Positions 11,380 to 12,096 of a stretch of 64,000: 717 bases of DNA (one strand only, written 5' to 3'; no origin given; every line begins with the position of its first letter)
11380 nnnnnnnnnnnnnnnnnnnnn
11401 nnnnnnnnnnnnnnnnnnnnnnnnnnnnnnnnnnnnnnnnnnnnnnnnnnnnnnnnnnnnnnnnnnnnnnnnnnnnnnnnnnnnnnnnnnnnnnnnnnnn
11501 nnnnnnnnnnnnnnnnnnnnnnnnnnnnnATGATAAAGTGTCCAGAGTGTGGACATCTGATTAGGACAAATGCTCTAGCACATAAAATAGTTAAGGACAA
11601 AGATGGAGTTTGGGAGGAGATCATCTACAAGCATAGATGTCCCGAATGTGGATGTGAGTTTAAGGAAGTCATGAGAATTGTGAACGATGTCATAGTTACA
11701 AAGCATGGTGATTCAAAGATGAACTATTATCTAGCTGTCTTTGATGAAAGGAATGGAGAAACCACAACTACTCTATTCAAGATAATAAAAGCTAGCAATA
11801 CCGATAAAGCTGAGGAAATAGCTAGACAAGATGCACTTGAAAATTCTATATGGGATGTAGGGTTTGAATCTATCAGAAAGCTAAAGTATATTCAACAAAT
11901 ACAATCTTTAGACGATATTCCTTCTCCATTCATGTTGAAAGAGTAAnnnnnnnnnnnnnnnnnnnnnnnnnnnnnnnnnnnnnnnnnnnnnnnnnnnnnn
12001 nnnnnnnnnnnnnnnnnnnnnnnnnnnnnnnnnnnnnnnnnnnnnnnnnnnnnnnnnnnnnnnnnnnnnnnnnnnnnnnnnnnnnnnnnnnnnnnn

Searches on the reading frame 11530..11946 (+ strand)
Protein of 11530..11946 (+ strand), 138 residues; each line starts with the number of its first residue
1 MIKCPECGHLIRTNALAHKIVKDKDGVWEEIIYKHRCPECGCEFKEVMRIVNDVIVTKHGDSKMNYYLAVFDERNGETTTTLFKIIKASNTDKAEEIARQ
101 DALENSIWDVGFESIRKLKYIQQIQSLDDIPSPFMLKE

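Call 36: search_protein_families(library=pfam, proteins=[window:11530-11946:+], max_evalue=0.01)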
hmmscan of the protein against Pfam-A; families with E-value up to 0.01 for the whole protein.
window:11530-11946:+ (138 aa): 3 families
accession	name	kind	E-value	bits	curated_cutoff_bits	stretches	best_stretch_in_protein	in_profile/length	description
PF13248.11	Zn_ribbon_3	-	0.00073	19.4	27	0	1-13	2-14/26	zinc-ribbon domain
PF09723.15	Zn_ribbon_8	-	0.0016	18.9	34.4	0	32-51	3-22/41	Zinc ribbon domain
PF08271.17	Zn_Ribbon_TF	-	0.0073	16.3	29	0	3-9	2-8/43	TFIIB zinc-binding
